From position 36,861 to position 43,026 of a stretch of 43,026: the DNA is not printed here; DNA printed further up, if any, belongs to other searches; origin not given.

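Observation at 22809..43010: Single 20,202-nt ORF encoding a 6,733-aa envelope protein of no assignable function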

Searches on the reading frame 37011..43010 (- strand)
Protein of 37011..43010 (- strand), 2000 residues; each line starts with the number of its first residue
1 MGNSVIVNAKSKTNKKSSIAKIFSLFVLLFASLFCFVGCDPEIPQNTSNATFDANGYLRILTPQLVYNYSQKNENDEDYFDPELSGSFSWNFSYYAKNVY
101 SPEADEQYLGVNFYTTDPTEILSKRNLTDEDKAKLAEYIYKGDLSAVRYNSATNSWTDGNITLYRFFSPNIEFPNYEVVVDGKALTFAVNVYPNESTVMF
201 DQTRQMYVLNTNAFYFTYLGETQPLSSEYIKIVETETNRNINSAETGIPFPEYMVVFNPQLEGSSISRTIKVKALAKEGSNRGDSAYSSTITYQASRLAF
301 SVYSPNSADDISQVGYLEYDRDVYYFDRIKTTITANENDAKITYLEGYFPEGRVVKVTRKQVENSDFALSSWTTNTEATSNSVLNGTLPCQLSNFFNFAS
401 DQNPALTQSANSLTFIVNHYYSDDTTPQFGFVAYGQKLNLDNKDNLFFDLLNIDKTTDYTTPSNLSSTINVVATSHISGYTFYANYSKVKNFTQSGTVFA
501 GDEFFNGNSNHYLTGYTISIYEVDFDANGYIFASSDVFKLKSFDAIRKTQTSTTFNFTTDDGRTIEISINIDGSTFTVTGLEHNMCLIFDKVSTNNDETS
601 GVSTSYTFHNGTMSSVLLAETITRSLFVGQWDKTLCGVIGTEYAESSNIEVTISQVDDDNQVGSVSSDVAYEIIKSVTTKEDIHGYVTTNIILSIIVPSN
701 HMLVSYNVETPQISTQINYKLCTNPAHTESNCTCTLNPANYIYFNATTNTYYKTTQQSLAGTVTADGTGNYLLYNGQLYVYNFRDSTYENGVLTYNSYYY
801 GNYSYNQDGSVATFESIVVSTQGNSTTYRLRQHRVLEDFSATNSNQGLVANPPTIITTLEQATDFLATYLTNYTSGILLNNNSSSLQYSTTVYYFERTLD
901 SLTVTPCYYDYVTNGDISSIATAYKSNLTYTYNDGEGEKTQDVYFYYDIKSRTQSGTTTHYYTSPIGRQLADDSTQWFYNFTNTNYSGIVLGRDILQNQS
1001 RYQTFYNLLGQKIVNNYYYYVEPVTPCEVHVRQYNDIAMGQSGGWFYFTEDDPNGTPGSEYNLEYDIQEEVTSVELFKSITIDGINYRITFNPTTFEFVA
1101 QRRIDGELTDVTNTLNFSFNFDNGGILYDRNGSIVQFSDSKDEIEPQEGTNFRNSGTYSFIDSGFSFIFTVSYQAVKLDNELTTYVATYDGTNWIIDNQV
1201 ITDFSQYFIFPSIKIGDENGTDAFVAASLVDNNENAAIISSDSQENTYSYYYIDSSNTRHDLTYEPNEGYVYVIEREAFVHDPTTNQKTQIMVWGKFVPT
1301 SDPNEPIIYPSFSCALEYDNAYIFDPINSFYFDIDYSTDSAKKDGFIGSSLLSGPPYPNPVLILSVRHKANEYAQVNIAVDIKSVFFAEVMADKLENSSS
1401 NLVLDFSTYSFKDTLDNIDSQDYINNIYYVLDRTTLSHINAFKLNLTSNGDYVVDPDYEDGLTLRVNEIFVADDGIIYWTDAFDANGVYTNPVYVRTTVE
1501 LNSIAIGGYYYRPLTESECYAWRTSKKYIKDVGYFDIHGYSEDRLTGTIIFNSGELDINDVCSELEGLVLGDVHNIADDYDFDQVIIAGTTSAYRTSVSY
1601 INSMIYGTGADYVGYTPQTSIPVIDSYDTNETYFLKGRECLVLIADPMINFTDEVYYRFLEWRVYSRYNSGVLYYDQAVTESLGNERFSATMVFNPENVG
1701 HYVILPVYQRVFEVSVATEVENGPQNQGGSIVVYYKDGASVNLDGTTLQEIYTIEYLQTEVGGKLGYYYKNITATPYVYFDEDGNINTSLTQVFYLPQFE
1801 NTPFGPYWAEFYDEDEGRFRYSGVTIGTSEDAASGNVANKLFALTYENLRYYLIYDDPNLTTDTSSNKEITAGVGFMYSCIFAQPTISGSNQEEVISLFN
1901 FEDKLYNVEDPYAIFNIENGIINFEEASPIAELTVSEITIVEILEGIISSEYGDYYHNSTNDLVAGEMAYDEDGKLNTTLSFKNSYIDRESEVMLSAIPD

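Call 12: find_homologous_proteins(query=window:37011-43010:-, max_evalue=0.001)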
Query window:37011-43010:- (2000 aa): 1 proteins with E <= 0.001 among 8000 candidates.
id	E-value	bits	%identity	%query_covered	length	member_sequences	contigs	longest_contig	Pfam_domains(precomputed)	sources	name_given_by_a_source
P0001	4.8e-144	500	31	51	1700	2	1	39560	-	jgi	-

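Call 13: find_encoding_contigs(protein=P0001, flank=10000, max_places=6)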
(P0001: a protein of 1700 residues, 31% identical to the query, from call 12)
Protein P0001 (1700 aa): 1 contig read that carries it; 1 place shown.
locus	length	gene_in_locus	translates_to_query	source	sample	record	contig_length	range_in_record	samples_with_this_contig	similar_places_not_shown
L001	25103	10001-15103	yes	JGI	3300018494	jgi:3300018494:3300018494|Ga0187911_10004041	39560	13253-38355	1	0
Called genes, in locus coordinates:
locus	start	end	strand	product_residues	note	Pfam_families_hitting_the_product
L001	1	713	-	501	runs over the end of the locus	-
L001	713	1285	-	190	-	-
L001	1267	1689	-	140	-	-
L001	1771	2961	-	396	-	-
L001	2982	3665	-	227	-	-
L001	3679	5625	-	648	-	PF23899:SU10_portal (weak), PF16510:P22_portal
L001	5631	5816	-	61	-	-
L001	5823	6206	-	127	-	-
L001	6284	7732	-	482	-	PF03237:Terminase_6N, PF17289:Terminase_6C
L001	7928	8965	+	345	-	-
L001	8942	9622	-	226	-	PF05263:DUF722 (weak)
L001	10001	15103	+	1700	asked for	-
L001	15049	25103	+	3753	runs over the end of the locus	?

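Call 18: find_related_loci(query=A1, collection=genome_contigs, flank=10000)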
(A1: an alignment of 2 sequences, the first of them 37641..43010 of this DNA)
Query A1 (1790 aa) in genome_contigs; peptide patterns used: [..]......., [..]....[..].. (x = any residue, [..] = any of these).
309 stretches matched a pattern; 12 encode a relative of the query (tblastn E <= 1e-3); 12 distinct loci.
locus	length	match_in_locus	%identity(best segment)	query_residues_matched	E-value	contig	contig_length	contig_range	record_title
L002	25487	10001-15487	55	1-1786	0e+0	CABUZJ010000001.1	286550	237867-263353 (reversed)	MAG TPA_asm: uncultured Clostridiales bacterium isolate MGYG-HGUT-04512 genome assembly, contig: GUT_GENOME279814_1, who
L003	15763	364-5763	47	20-1782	0e+0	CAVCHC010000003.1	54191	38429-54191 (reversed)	Acutalibacteraceae bacterium isolate H07624-L1_cleanbin_000025 genome assembly, contig: Spades_H07624-L1_contig_229, who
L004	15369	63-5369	42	1-1782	0e+0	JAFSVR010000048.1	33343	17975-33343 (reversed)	MAG: Clostridia bacterium isolate RGIG3516 Goat_Rumen.Co__c2673284, whole genome shotgun sequence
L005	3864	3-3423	45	198-1310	0e+0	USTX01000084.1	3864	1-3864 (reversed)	uncultured Clostridiales bacterium isolate UMGS2070 genome assembly, contig: NODE_3387_length_3864_cov_1.797322, whole g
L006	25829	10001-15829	37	6-1790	1e-96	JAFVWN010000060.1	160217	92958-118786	MAG: Clostridia bacterium isolate RGIG5459 Sheep_Colon-5__c880220, whole genome shotgun sequence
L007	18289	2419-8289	38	15-1787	4e-97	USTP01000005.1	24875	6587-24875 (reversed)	uncultured Thermoanaerobacterales bacterium isolate UMGS2069 genome assembly, contig: NODE_260_length_24875_cov_7.619621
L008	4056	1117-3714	30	9-838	3e-73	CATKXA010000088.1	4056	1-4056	MAG TPA_asm: uncultured Thermoanaerobacterales bacterium isolate MGG06369_1680015446 genome assembly, contig: ERR3199571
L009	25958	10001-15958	37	6-1780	5e-79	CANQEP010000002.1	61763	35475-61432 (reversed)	MAG: uncultured Clostridia bacterium isolate Lapin-005__bin72 genome assembly, contig: Lapin-005__NODE_547_length_61763_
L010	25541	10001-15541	35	9-1780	4e-89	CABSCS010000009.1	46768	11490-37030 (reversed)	MAG TPA_asm: uncultured Clostridiales bacterium isolate MGYG-HGUT-02172 genome assembly, contig: GUT_GENOME133558_9, who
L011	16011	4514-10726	37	5-1780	8e-80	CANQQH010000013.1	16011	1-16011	MAG: uncultured Clostridia bacterium isolate Lapin-011__bin23 genome assembly, contig: Lapin-011__NODE_3737_length_16011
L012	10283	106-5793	34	22-1780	2e-82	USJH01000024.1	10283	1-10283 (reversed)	uncultured Clostridia bacterium isolate UMGS1774 genome assembly, contig: NODE_129_length_10283_cov_2.54556, whole genom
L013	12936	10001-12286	25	7-710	5e-30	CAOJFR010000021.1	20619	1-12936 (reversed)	MAG TPA_asm: uncultured Clostridia bacterium isolate SRR15604520_bin.43_metawrap_v1.3_MAG genome assembly, contig: NODE.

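Call 19: find_related_loci(query=A1, collection=viral_contigs, flank=10000)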
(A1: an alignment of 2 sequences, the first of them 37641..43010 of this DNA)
Query A1 (1790 aa) in viral_contigs; peptide patterns used: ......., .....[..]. (x = any residue, [..] = any of these).
194 stretches matched a pattern; 2 encode a relative of the query (tblastn E <= 1e-3); 2 distinct loci.
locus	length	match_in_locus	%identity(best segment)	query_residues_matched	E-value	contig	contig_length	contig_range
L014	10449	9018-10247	32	11-391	4e-36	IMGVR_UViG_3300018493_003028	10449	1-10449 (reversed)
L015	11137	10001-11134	31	9-367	2e-32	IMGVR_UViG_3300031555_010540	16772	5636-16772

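Call 25: search_protein_families(library=pfam, proteins=[L002:1-492:-, L002:493-1092:-, L002:1102-1482:-, L002:1497-2702:-, L002:2714-3406:-, L002:3482-5404:-, L002:5475-6026:-, L002:6113-7558:-, L002:7754-8884:+, L002:8876-9631:-], max_evalue=0.01)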
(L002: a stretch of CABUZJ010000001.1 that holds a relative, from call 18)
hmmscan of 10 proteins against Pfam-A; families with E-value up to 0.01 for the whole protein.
L002:1-492:- (164 aa): 0 families

L002:493-1092:- (199 aa): 0 families

L002:1102-1482:- (126 aa): 0 families

L002:1497-2702:- (401 aa): 1 family
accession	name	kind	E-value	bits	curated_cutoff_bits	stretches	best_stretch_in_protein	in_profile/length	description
PF17236.8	SU10_MCP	-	0.0051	16.8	24.1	0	236-351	152-252/292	SU10 major capsid protein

L002:2714-3406:- (230 aa): 0 families

L002:3482-5404:- (640 aa): 2 families
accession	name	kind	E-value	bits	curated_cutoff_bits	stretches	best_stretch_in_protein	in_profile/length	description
PF16510.12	P22_portal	-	9.1e-11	41.4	26.1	1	279-487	255-462/594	Phage P22-like portal protein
PF23899.1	SU10_portal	-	0.0053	15.7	30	0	295-482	303-490/593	Phage SU10 portal protein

L002:5475-6026:- (183 aa): 1 family
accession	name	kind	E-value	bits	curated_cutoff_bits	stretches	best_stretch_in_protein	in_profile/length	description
PF15517.12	TBPIP_N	-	0.0019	18.6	27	1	75-136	2-63/100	TBP-interacting protein N-terminus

L002:6113-7558:- (481 aa): 2 families
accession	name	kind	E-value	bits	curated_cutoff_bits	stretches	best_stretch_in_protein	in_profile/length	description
PF03237.21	Terminase_6N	-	1.3e-16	61.3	22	1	54-270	4-211/215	Terminase large subunit, T4likevirus-type, N-terminal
PF24799.1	Paxt-1_C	-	0.004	17.2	27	1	166-215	90-140/191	Partner of xrn-2 protein 1-like, C-terminal domain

L002:7754-8884:+ (376 aa): 0 families

L002:8876-9631:- (251 aa): 1 family
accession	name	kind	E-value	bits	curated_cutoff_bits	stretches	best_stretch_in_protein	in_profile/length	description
PF07638.17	Sigma70_ECF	-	0.00041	20.7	21.1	1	141-203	118-179/185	ECF sigma factor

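Call 26: search_protein_families(library=phrogs, proteins=[L002:1-492:-, L002:493-1092:-, L002:1102-1482:-, L002:1497-2702:-, L002:2714-3406:-, L002:3482-5404:-, L002:5475-6026:-, L002:6113-7558:-, L002:7754-8884:+, L002:8876-9631:-], max_evalue=0.001)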
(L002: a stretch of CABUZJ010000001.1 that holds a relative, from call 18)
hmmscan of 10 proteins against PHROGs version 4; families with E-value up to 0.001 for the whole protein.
L002:1-492:- (164 aa): 0 families

L002:493-1092:- (199 aa): 0 families

L002:1102-1482:- (126 aa): 0 families

L002:1497-2702:- (401 aa): 2 families
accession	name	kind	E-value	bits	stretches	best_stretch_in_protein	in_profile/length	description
phrog_14242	-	head and packaging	8.4e-56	190.3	1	3-400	4-390/396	major head protein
phrog_9953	-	head and packaging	1.2e-17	65.3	1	220-397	143-328/329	major head protein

L002:2714-3406:- (230 aa): 0 families

L002:3482-5404:- (640 aa): 2 families
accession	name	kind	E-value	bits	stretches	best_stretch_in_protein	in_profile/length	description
phrog_156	-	head and packaging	1.4e-26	94.1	1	20-527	7-532/681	portal protein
phrog_332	-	connector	1.5e-05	24.5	1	147-375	136-329/560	head-tail adaptor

L002:5475-6026:- (183 aa): 0 families

L002:6113-7558:- (481 aa): 5 families
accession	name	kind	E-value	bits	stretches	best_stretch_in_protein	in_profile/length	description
phrog_2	-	head and packaging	5.4e-27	95.9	1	36-458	267-597/807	terminase large subunit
phrog_31467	-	unknown function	1.8e-17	64.7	1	5-235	6-256/261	-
phrog_5653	-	head and packaging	3.4e-14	54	1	263-450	8-181/199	terminase large subunit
phrog_10250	-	head and packaging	1.2e-12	49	1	254-453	15-219/228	terminase large subunit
phrog_6672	-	head and packaging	0.00024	21.7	1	396-452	73-132/145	terminase large subunit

L002:7754-8884:+ (376 aa): 0 families

L002:8876-9631:- (251 aa): 3 families
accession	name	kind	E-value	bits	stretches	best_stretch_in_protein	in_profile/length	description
phrog_36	-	transcription regulation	7.7e-08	33.2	1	134-204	114-184/220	transcriptional regulator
phrog_3512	-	transcription regulation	1.5e-05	26.2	1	161-206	67-112/130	sigma factor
phrog_1740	-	transcription regulation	0.00083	19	0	36-206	67-215/567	RNA polymerase sigma factor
